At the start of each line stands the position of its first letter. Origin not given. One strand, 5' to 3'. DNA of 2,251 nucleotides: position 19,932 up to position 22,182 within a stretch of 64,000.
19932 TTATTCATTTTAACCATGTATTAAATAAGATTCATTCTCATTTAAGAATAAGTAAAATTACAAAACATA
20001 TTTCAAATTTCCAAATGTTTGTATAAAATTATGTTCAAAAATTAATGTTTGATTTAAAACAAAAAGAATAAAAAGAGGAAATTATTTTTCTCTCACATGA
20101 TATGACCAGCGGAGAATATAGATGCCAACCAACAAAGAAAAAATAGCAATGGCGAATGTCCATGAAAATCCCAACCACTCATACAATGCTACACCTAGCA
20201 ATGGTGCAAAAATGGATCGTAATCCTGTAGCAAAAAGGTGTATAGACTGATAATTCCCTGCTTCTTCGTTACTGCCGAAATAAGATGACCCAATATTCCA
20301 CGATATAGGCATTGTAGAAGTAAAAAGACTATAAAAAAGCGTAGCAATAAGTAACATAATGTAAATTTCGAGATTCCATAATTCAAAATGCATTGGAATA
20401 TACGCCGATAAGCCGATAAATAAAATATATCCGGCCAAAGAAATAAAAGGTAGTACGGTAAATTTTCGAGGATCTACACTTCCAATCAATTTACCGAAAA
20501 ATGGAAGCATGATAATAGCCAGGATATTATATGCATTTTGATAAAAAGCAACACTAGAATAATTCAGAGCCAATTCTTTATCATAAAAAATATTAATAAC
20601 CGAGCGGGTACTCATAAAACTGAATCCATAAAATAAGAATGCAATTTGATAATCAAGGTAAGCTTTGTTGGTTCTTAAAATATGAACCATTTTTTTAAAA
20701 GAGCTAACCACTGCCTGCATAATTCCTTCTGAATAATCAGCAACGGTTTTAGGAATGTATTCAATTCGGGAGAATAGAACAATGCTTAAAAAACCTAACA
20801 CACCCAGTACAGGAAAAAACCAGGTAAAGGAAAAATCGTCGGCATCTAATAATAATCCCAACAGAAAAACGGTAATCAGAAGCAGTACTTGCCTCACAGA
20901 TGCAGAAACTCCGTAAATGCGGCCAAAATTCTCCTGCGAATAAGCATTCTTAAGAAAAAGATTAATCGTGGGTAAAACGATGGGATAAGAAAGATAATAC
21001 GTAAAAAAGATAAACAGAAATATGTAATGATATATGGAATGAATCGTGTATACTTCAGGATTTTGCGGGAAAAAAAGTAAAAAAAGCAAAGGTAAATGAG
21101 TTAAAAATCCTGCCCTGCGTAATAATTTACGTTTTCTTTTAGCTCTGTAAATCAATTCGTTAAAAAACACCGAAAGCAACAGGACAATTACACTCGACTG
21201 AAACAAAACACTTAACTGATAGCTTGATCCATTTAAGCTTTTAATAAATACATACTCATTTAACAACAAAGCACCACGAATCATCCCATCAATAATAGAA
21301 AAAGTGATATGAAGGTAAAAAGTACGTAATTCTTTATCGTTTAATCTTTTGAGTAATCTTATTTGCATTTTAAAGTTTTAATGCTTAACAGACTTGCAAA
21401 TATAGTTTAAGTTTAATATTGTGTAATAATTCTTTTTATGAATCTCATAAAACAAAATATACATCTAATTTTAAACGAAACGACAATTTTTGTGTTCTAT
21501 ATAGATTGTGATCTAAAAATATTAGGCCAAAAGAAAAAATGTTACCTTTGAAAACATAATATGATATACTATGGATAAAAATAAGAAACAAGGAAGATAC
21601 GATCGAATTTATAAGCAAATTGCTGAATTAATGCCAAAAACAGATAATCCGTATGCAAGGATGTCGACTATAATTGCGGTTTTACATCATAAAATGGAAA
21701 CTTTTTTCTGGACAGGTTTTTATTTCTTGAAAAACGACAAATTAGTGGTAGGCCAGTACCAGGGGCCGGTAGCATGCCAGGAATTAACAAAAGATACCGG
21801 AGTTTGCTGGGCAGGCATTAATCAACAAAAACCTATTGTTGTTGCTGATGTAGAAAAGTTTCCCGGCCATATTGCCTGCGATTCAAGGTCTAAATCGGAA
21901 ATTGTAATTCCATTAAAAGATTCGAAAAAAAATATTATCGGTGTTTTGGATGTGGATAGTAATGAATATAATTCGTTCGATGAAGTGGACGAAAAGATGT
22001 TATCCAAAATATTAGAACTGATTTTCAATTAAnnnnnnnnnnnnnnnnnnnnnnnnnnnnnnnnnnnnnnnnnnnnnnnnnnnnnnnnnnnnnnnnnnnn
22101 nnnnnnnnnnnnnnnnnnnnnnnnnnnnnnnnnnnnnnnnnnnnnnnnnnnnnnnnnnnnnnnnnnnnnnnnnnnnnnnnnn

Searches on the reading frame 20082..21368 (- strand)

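Call 11: search_protein_families(library=pfam, proteins=[window:20082-21368:-])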
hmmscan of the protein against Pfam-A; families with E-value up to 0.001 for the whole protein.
window:20082-21368:- (428 aa): 1 family
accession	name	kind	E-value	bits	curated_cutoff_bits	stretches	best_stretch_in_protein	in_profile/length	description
PF07690.21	MFS_1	-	1.1e-15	57.9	33.4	2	41-380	23-338/347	Major Facilitator Superfamily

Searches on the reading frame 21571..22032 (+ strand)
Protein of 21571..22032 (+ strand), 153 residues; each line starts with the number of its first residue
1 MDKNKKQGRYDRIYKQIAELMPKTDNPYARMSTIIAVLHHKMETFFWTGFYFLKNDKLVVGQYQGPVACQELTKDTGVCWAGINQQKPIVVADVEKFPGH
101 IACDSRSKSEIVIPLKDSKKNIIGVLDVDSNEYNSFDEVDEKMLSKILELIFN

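Call 11: search_protein_families(library=pfam, proteins=[window:21571-22032:+])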
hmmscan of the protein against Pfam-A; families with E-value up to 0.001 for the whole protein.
window:21571-22032:+ (153 aa): 1 family
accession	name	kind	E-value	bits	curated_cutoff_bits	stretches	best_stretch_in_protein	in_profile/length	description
PF13185.12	GAF_2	-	4.1e-09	37.2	28.6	1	49-150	23-130/136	GAF domain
